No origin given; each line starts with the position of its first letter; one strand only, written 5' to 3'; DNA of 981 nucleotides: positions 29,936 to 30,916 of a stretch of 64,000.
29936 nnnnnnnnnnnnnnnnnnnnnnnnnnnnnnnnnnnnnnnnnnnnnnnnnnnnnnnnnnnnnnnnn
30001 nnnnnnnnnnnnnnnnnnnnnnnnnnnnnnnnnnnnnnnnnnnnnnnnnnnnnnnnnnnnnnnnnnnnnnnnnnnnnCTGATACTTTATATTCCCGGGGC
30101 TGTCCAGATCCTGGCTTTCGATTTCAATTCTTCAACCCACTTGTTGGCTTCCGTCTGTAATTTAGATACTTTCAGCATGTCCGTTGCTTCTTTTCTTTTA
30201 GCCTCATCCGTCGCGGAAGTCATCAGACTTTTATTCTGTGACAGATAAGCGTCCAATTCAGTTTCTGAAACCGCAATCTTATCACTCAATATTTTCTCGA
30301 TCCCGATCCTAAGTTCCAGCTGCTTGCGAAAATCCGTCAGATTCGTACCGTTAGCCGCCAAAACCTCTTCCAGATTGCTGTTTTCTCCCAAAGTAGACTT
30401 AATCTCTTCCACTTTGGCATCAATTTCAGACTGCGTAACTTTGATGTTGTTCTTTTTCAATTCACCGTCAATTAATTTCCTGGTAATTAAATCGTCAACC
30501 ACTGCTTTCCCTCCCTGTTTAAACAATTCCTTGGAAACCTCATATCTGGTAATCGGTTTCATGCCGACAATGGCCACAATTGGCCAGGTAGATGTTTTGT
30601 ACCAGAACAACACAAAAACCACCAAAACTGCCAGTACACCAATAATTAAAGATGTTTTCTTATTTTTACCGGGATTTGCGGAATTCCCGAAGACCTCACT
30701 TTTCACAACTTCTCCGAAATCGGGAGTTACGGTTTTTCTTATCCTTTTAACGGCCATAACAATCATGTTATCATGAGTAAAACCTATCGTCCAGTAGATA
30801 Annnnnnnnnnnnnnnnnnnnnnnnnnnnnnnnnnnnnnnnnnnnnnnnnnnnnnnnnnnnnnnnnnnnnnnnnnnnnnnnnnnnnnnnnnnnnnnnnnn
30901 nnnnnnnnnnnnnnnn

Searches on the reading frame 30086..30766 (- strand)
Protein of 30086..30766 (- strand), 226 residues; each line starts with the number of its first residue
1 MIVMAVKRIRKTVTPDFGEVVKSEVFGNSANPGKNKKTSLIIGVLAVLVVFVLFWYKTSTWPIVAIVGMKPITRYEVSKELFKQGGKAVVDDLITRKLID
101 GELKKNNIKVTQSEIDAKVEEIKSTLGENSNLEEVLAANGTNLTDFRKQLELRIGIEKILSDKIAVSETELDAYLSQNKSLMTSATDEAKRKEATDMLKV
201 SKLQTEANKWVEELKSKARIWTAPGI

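Call 5: search_protein_families(library=pfam, proteins=[window:30086-30766:-], max_evalue=0.01)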
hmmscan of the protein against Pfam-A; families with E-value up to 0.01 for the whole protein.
window:30086-30766:- (226 aa): 4 families
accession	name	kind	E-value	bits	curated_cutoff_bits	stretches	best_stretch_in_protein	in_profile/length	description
PF13624.11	SurA_N_3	-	1.5e-09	38.4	27.2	1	51-159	25-161/162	SurA-like N-terminal domain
PF05698.19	Trigger_C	-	0.0036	17.8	22.7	1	78-141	78-143/162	Bacterial trigger factor protein (TF) C-terminus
PF13623.11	SurA_N_2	-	0.0038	17.5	28.5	0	83-122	83-122/145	SurA-like N-terminal domain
PF09312.16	SurA_N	-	0.0045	17.6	30.8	1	87-153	44-111/118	SurA N-terminal domain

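Call 6: search_protein_families(library=ncbifam, proteins=[window:30086-30766:-], max_evalue=1)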
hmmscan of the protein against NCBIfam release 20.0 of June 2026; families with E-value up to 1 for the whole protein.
window:30086-30766:- (226 aa): 7 families
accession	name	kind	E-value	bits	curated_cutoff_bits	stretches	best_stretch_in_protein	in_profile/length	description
NF000809.0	PRK00059.1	equivalog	8.7e-08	31.9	303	1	78-218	78-221/336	peptidylprolyl isomerase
NF002827.0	PRK03002.1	equivalog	1.1e-05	24.6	343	1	37-201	4-160/285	peptidylprolyl isomerase PrsA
NF033630.1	SLATT_6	subfamily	0.0067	16.1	100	1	38-138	41-141/180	SLATT domain-containing protein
TIGR00115.1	tig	equivalog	0.015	14.2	180.2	1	89-150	342-396/410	trigger factor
NF008038.0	PRK10770.1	equivalog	0.016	14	394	1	89-157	70-139/431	peptidylprolyl isomerase SurA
NF001972.0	PRK00753.1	equivalog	0.065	13.3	74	1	37-54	16-33/39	photosystem II reaction center protein PsbL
NF041434.1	UmoC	subfamily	0.33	11.1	120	1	153-203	14-63/105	UmoC family flagellar biogenesis regulator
